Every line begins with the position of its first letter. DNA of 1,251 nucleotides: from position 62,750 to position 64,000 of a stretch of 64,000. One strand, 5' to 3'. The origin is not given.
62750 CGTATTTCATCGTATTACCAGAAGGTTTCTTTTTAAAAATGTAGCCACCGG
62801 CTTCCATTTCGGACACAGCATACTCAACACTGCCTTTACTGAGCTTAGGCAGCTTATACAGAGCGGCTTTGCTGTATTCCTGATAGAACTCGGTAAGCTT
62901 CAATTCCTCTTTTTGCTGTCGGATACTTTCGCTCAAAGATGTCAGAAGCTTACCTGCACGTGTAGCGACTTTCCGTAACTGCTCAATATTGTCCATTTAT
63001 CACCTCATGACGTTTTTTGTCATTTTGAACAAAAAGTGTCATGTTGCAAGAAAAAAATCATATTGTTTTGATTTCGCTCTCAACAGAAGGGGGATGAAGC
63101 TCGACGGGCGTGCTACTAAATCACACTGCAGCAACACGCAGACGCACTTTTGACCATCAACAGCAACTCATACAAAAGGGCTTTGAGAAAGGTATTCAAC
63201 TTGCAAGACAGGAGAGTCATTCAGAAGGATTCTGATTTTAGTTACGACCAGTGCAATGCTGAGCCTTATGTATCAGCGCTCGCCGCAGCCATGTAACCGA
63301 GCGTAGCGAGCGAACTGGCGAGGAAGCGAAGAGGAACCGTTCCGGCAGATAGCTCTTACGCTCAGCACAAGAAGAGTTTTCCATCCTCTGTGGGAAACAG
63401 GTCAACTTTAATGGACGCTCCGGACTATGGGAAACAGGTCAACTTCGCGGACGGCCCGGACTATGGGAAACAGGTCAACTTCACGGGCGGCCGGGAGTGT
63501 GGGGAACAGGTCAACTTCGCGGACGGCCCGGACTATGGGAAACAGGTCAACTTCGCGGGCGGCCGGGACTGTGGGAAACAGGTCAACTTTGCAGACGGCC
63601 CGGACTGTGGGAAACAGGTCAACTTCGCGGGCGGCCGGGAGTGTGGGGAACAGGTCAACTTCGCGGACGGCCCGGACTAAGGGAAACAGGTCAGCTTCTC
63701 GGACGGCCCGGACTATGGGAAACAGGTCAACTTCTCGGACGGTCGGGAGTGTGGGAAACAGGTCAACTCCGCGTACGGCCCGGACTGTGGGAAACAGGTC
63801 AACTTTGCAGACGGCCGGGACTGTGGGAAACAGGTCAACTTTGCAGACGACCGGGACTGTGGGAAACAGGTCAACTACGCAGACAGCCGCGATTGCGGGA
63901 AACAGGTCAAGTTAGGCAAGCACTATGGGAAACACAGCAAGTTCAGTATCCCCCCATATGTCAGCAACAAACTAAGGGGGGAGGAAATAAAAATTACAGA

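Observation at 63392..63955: Array of about 15 iteron-like 36-bp repeats upstream of P1-type parA at the window edge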

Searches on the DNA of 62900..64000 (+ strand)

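Call 4: search_dna_similar(query=window:62900-64000:+, collection=plasmids, mode=near, max_rows=25)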
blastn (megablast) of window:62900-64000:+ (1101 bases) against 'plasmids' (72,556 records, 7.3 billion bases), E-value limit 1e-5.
Records with a match: 2178; places in all: 19926; records where one place covers at least 80% of the query: 1148.
Best place of each record, by identity: >=99% 172; 95-99% 730; 90-95% 978; 80-90% 296; 60-80% 2.
By first word of the organism name: Klebsiella 1554; Escherichia 296; Enterobacter 120; Salmonella 101; Citrobacter 53; Raoultella 21; Serratia 8; Shigella 6; Leclercia 5; Morganella 4; and 6 more.
By predicted mobility (MOB-suite, as given by PLSDB): conjugative 943; mobilizable 834; non-mobilizable 401.
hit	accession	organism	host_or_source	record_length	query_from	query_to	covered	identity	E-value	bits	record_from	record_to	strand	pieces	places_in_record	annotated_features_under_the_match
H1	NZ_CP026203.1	Escherichia coli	-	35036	1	1101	100%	99.9%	0e+0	2028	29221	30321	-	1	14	hypothetical protein | AAA family ATPase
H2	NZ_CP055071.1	Shigella flexneri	Shek Wu Hui WWTPs_97 WWTPs influent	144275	1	1101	100%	99.9%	0e+0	2028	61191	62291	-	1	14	hypothetical protein | AAA family ATPase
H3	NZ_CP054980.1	Shigella flexneri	Shatin WWTPs_92 WWTPs influent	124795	1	1101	100%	99.9%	0e+0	2028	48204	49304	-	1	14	hypothetical protein | AAA family ATPase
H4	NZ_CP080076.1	Escherichia coli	Homo sapiens,tissue sample,Human feces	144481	1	1101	100%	99.9%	0e+0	2028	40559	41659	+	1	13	hypothetical protein | AAA family ATPase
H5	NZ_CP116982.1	Escherichia coli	Sus scrofa,feces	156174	1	1101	100%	99.9%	0e+0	2028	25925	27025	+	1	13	hypothetical protein | AAA family ATPase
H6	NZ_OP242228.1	Escherichia coli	Homo sapiens,stool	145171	1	1101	100%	99.9%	0e+0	2028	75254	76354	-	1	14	hypothetical protein | AAA family ATPase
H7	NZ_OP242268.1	Escherichia coli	Homo sapiens,stool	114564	1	1101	100%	99.9%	0e+0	2028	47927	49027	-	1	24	hypothetical protein | AAA family ATPase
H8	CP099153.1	Escherichia coli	culture,Pooled sediment sample ...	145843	1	1101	100%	99.9%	0e+0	2028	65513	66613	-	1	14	hypothetical protein | AAA family ATPase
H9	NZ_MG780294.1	Escherichia coli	pig farm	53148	1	1101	100%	99.9%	0e+0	2028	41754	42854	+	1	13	hypothetical protein | AAA family ATPase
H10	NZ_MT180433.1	Escherichia coli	-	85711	1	1101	100%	99.9%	0e+0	2028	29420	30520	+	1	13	hypothetical protein | AAA family ATPase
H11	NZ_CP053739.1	Escherichia coli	pig,cell culture,slaughterhouse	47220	1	1101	100%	99.9%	0e+0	2028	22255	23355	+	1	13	hypothetical protein | AAA family ATPase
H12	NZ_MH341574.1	Klebsiella pneumoniae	-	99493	1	1101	100%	99.9%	0e+0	2028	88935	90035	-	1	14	hypothetical protein | AAA family ATPase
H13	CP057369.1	Escherichia coli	culture,Pooled pig faecal samples ...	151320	1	1101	100%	99.9%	0e+0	2028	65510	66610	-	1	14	hypothetical protein | ParA family protein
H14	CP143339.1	Enterobacter hormaechei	Homo sapiens,whole organism,urine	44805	1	1101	100%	99.9%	0e+0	2028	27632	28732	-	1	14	hypothetical protein | AAA family ATPase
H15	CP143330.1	Enterobacter hormaechei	Homo sapiens,whole organism,urine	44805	1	1101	100%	99.9%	0e+0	2028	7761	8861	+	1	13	hypothetical protein | AAA family ATPase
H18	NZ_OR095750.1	Escherichia coli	-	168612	1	1101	100%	99.9%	0e+0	2028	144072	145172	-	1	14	hypothetical protein | AAA family ATPase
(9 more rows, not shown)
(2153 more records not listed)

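Call 5: search_dna_similar(query=window:62900-64000:+, collection=phages, mode=near, max_rows=15)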
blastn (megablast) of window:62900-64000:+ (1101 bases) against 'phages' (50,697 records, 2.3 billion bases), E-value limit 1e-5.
No match.

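Call 6: get_annotated_region(hit=H11, flank=7000)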
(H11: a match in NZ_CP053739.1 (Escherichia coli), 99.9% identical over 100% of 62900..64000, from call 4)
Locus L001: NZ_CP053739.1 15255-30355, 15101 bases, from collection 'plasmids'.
description: Escherichia coli strain CP8-3_Sichuan plasmid pCP8-3-IncR, complete sequence
organism: Escherichia coli (NCBI taxid 562)
taxonomy: Bacteria; Pseudomonadota; Gammaproteobacteria; Enterobacterales; Enterobacteriaceae; Escherichia; Escherichia coli
host: -; source: pig,cell culture,slaughterhouse; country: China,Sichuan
typing (MOB-suite, as given by PLSDB): mobilizable; replicon IncR
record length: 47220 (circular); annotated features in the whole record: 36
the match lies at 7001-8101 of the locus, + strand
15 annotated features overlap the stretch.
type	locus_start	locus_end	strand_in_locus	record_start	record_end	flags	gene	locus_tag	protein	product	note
CDS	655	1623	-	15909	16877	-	-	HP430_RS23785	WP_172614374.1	IS5-like element IS903B family transposase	-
CDS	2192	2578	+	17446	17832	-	stbA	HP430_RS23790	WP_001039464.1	plasmid stabilization protein StbA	-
CDS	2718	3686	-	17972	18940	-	-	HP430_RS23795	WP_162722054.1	IS5 family transposase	-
CDS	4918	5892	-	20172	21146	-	-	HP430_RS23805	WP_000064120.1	ParB family protein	-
CDS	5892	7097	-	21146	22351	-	-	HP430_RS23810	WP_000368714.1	AAA family ATPase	-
CDS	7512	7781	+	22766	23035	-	-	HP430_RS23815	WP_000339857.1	hypothetical protein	-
CDS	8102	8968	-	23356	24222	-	-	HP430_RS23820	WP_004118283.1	replication initiation protein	GO:0006270 - DNA replication initiation [Evidence IEA]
CDS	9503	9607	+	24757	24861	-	-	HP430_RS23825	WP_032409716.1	hypothetical protein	-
CDS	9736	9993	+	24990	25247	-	-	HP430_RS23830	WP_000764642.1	hypothetical protein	-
CDS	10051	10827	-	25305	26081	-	-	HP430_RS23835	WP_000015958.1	site-specific integrase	GO:0015074 - DNA integration [Evidence IEA]; GO:0006310 - DNA recombination [Evidence IEA]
CDS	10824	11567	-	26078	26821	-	-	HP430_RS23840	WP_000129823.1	hypothetical protein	-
CDS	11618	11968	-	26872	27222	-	-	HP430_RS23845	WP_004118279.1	hypothetical protein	-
CDS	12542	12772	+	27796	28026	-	vapB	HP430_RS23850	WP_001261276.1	type II toxin-antitoxin system VapB family antitoxin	-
CDS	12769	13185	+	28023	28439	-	-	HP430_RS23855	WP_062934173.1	type II toxin-antitoxin system VapC family toxin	-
CDS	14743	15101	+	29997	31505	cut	ltrA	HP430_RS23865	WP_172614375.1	group II intron reverse transcriptase/maturase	GO:0000373 - Group II intron splicing [Evidence IEA]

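Call 7: get_annotated_region(hit=H4, flank=7000)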
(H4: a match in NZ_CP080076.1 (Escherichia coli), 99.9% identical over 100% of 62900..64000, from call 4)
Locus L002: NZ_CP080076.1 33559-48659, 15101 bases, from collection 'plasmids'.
description: Escherichia coli strain 19SZHZ663Rt plasmid p663Rt_IncR, complete sequence
organism: Escherichia coli (NCBI taxid 562)
taxonomy: Bacteria; Pseudomonadota; Gammaproteobacteria; Enterobacterales; Enterobacteriaceae; Escherichia; Escherichia coli
host: -; source: Homo sapiens,tissue sample,Human feces; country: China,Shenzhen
typing (MOB-suite, as given by PLSDB): conjugative; replicon IncFIA,IncFIC,IncR; relaxase MOBF,MOBP; mating-pair formation MPF_F
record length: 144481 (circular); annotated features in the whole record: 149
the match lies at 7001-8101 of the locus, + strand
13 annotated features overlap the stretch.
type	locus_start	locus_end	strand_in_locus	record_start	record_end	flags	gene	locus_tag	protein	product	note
CDS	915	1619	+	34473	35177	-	-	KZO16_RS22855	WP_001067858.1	IS6-like element IS26 family transposase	GO:0006313 - DNA transposition [Evidence IEA]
CDS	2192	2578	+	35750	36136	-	stbA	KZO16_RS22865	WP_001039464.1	plasmid stabilization protein StbA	-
CDS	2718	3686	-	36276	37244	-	-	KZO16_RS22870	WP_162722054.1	IS5 family transposase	-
CDS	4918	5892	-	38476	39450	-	-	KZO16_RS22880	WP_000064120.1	ParB family protein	-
CDS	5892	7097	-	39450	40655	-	-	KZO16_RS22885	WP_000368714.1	AAA family ATPase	-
CDS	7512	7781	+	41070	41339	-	-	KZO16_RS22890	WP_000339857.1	hypothetical protein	-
CDS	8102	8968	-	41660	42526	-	-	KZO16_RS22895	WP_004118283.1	replication initiation protein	GO:0006270 - DNA replication initiation [Evidence IEA]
CDS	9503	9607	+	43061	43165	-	-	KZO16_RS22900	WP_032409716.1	hypothetical protein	-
CDS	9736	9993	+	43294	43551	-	-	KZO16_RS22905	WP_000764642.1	hypothetical protein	-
CDS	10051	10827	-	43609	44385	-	-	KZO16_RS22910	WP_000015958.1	site-specific integrase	GO:0015074 - DNA integration [Evidence IEA]; GO:0006310 - DNA recombination [Evidence IEA]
CDS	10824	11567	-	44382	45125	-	-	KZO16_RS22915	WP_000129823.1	hypothetical protein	-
CDS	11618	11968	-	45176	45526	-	-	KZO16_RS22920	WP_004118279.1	hypothetical protein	-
CDS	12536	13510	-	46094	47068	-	-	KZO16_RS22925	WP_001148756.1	sensor domain-containing diguanylate cyclase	-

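Call 59: search_dna_similar(query=L001:7450-9200:+, collection=plasmids, mode=near, rows=spread, max_rows=30)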
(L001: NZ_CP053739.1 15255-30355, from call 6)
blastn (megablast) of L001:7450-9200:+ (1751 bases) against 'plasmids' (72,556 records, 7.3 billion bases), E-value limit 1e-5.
Records with a match: 1934; places in all: 17930; records where one place covers at least 80% of the query: 1495.
Best place of each record, by identity: >=99% 49; 95-99% 1210; 90-95% 482; 80-90% 182; 60-80% 11.
By first word of the organism name: Klebsiella 1473; Escherichia 206; Enterobacter 131; Citrobacter 51; Salmonella 22; Raoultella 19; Serratia 8; Shigella 5; Leclercia 5; Morganella 3; and 7 more.
By predicted mobility (MOB-suite, as given by PLSDB): mobilizable 827; conjugative 748; non-mobilizable 359.
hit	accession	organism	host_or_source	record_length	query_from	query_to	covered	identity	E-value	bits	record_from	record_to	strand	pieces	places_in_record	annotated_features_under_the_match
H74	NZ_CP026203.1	Escherichia coli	-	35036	1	1751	100%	100.0%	0e+0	3234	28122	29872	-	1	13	replication initiation protein | hypothetical protein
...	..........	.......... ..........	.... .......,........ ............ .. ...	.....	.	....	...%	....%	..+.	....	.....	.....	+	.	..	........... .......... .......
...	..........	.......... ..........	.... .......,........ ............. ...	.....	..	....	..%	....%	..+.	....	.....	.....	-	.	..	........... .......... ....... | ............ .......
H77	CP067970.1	Klebsiella pneumoniae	Homo sapiens,urine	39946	43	1751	98%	96.2%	0e+0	2795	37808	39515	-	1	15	replication initiation protein | hypothetical protein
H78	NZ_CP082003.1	Klebsiella pneumoniae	Homo sapiens,blood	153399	41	1751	98%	95.8%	0e+0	2760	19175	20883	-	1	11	replication initiation protein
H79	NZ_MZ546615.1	Klebsiella pneumoniae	-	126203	41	1751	98%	95.8%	0e+0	2760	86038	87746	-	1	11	replication initiation protein | hypothetical protein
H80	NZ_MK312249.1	Klebsiella pneumoniae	-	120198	41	1751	98%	95.8%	0e+0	2760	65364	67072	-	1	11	replication initiation protein | hypothetical protein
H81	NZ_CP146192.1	Klebsiella pneumoniae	Homo sapiens,Microbial sequencing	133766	41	1751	98%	95.8%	0e+0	2760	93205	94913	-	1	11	replication initiation protein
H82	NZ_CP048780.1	Klebsiella pneumoniae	chicken,pure culture,chicken-internal ...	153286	41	1751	98%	95.7%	0e+0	2754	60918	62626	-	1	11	replication initiation protein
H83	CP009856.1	Enterobacter cloacae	sink drain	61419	40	1751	98%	94.5%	0e+0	3216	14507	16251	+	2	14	DNA repair protein | hypothetical protein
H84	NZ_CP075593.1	Klebsiella pneumoniae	Homo sapiens,Breast milk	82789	40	1751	98%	94.4%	0e+0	3205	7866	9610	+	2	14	replication initiation protein | hypothetical protein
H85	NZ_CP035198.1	Klebsiella pneumoniae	Homo sapiens,stool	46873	80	1751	95%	96.4%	0e+0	2756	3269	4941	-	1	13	replication initiation protein | hypothetical protein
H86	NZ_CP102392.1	Klebsiella pneumoniae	mixed culture,blood,blood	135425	40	1751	98%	93.9%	0e+0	3370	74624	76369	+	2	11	replication initiation protein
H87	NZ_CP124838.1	Klebsiella pneumoniae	mixed culture,blood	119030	40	1751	98%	93.9%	0e+0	3370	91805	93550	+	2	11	replication initiation protein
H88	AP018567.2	Citrobacter freundii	Homo sapiens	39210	131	1751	93%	97.3%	0e+0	2746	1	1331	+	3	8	none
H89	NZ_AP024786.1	Klebsiella pneumoniae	Homo sapiens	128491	188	1751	89%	96.7%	0e+0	2601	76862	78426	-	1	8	replication initiation protein | hypothetical protein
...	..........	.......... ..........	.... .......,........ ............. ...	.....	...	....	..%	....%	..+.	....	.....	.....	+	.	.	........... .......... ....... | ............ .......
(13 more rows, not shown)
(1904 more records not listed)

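Call 60: get_annotated_region(hit=H18, flank=2500)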
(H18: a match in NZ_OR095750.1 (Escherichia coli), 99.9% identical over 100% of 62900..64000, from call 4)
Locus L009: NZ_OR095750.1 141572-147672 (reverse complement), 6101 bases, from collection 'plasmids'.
description: Escherichia coli isolate R10-EL1 plasmid pR1041-el-168k, complete sequence
organism: Escherichia coli (NCBI taxid 562)
taxonomy: Bacteria; Pseudomonadota; Gammaproteobacteria; Enterobacterales; Enterobacteriaceae; Escherichia; Escherichia coli
host: -; source: -; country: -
typing (MOB-suite, as given by PLSDB): conjugative; replicon IncFIA,IncR; relaxase MOBF,MOBP; mating-pair formation MPF_F
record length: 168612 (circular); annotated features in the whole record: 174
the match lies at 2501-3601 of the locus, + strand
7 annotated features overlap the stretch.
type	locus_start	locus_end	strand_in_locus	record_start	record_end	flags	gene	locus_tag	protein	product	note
CDS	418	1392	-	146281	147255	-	-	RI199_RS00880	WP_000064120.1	ParB family protein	-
CDS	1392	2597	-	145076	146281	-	-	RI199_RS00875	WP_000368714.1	AAA family ATPase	-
CDS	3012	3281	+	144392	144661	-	-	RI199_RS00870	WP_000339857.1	hypothetical protein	-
CDS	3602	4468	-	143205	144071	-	-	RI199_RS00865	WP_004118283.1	replication initiation protein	GO:0006270 - DNA replication initiation [Evidence IEA]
CDS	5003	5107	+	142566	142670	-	-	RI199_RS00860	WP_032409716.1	hypothetical protein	-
CDS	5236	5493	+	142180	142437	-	-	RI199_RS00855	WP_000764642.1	hypothetical protein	-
CDS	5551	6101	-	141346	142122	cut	-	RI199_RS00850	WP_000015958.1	site-specific integrase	GO:0015074 - DNA integration [Evidence IEA]; GO:0006310 - DNA recombination [Evidence IEA]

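Call 61: get_annotated_region(hit=H75, flank=600)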
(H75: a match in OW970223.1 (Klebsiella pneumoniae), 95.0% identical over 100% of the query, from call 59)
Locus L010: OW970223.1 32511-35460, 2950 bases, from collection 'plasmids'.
description: Klebsiella pneumoniae isolate 1961 genome assembly, plasmid: P3
organism: Klebsiella pneumoniae (NCBI taxid 573)
taxonomy: Bacteria; Pseudomonadota; Gammaproteobacteria; Enterobacterales; Enterobacteriaceae; Klebsiella; Klebsiella pneumoniae
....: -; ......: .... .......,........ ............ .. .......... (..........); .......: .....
typing (MOB-suite, as given by PLSDB): mobilizable; replicon IncFIA,IncR
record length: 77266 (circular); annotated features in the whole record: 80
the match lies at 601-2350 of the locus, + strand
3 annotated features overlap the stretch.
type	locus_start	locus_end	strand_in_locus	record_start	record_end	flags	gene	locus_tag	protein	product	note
CDS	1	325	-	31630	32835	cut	-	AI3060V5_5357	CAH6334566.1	Plasmid partition protein A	-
CDS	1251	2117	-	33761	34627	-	-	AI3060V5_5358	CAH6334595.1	Replication initiation protein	-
CDS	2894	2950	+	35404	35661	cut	-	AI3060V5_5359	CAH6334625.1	hypothetical protein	-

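Call 62: get_annotated_region(hit=H78, flank=600)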
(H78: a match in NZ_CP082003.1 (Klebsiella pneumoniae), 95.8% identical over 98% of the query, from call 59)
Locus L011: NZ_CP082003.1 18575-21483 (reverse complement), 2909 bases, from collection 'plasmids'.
description: Klebsiella pneumoniae strain KP18-1 plasmid pKP18-1-KPC2, complete sequence
organism: Klebsiella pneumoniae (NCBI taxid 573)
taxonomy: Bacteria; Pseudomonadota; Gammaproteobacteria; Enterobacterales; Enterobacteriaceae; Klebsiella; Klebsiella pneumoniae
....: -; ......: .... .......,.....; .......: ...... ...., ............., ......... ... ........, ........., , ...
typing (MOB-suite, as given by PLSDB): conjugative; replicon IncFIA,IncN,IncR,IncU; relaxase MOBF; mating-pair formation MPF_T
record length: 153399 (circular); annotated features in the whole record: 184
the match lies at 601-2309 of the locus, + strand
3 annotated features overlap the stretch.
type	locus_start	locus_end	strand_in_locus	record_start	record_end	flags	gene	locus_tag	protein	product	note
CDS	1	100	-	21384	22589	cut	-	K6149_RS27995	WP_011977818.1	AAA family ATPase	-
CDS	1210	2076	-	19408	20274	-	-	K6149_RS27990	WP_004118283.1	replication initiation protein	GO:0006270 - DNA replication initiation [Evidence IEA]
CDS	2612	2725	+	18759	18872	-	-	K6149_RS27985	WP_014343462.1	hypothetical protein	-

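Call 63: get_annotated_region(hit=H83, flank=600)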
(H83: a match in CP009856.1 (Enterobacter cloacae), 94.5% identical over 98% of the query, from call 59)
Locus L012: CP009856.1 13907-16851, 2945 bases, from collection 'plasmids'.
description: UNVERIFIED_ORG: Enterobacter cloacae strain ECNIH5 plasmid pENT-784, complete sequence
organism: Enterobacter cloacae (NCBI taxid 550)
taxonomy: Bacteria; Pseudomonadota; Gammaproteobacteria; Enterobacterales; Enterobacteriaceae; Enterobacter; Enterobacter cloacae
host: -; source: sink drain; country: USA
typing (MOB-suite, as given by PLSDB): non-mobilizable; replicon IncFII,IncR,rep_cluster_2183
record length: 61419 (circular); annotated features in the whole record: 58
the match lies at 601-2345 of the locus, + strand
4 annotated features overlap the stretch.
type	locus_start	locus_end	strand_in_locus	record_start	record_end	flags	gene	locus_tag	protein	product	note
CDS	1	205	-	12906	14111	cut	-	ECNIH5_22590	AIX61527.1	chromosome partitioning protein ParA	-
CDS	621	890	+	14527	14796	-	-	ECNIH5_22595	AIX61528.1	hypothetical protein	-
CDS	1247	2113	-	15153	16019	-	-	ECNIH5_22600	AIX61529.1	DNA repair protein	-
CDS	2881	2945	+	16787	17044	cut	-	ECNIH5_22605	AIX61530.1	hypothetical protein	-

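Call 64: get_annotated_region(hit=H89, flank=600)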
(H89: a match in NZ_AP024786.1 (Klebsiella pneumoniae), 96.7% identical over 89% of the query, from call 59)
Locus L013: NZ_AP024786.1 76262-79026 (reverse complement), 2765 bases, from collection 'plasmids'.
description: Klebsiella pneumoniae strain TUM12137 plasmid IncN-R, complete sequence
organism: Klebsiella pneumoniae (NCBI taxid 573)
taxonomy: Bacteria; Pseudomonadota; Gammaproteobacteria; Enterobacterales; Enterobacteriaceae; Klebsiella; Klebsiella pneumoniae
host: -; source: Homo sapiens; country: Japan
typing (MOB-suite, as given by PLSDB): conjugative; replicon IncN,IncN,IncR; relaxase MOBF; mating-pair formation MPF_T
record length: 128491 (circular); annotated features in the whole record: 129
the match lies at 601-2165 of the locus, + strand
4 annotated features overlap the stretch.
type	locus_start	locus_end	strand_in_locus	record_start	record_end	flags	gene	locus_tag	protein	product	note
CDS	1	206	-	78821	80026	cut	-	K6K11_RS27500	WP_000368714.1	AAA family ATPase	-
CDS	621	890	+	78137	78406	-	-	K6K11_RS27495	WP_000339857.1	hypothetical protein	-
CDS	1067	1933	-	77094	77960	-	-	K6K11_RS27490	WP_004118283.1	replication initiation protein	GO:0006270 - DNA replication initiation [Evidence IEA]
CDS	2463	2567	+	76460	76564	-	-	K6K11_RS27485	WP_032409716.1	hypothetical protein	-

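Call 65: get_annotated_region(hit=H93, flank=600)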
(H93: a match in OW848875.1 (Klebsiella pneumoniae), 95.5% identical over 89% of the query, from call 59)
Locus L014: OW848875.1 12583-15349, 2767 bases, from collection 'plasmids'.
description: Klebsiella pneumoniae isolate 11 genome assembly, plasmid: P3
organism: Klebsiella pneumoniae (NCBI taxid 573)
taxonomy: Bacteria; Pseudomonadota; Gammaproteobacteria; Enterobacterales; Enterobacteriaceae; Klebsiella; Klebsiella pneumoniae
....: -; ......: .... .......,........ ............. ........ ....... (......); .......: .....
typing (MOB-suite, as given by PLSDB): conjugative; replicon IncR; relaxase MOBF,MOBF; mating-pair formation MPF_T
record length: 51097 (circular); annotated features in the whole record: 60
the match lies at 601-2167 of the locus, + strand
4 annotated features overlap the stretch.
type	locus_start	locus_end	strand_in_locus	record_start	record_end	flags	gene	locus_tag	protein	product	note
CDS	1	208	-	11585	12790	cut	-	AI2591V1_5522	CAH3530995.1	Plasmid partition protein A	-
CDS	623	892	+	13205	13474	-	-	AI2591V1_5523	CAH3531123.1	hypothetical protein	-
CDS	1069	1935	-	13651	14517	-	-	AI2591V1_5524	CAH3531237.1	Replication initiation protein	-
CDS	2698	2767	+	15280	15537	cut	-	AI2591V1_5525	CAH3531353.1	hypothetical protein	-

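Call 66: get_annotated_region(hit=H86, flank=600)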
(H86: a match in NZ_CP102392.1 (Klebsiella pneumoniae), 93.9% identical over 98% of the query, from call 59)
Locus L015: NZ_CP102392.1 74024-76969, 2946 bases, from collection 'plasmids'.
description: Klebsiella pneumoniae strain K64 plasmid pKPC-ESBL-2, complete sequence
organism: Klebsiella pneumoniae (NCBI taxid 573)
taxonomy: Bacteria; Pseudomonadota; Gammaproteobacteria; Enterobacterales; Enterobacteriaceae; Klebsiella; Klebsiella pneumoniae
host: -; source: mixed culture,blood,blood; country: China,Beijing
typing (MOB-suite, as given by PLSDB): mobilizable; replicon IncFIA,IncFII,IncR,IncU; mating-pair formation MPF_F
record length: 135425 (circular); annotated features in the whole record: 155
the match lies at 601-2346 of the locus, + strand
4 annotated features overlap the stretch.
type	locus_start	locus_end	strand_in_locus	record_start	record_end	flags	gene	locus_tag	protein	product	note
CDS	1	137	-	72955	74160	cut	-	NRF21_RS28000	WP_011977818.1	AAA family ATPase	-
CDS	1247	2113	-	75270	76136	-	-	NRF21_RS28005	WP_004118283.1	replication initiation protein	GO:0006270 - DNA replication initiation [Evidence IEA]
CDS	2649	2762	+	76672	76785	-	-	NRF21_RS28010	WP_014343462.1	hypothetical protein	-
CDS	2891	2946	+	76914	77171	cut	-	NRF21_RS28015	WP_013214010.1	hypothetical protein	-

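Call 72: search_rna_families(source=window, start=62900, end=64000, threshold=evalue, max_evalue=1)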
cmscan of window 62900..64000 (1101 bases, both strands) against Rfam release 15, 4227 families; matches with E-value up to 1: 0.
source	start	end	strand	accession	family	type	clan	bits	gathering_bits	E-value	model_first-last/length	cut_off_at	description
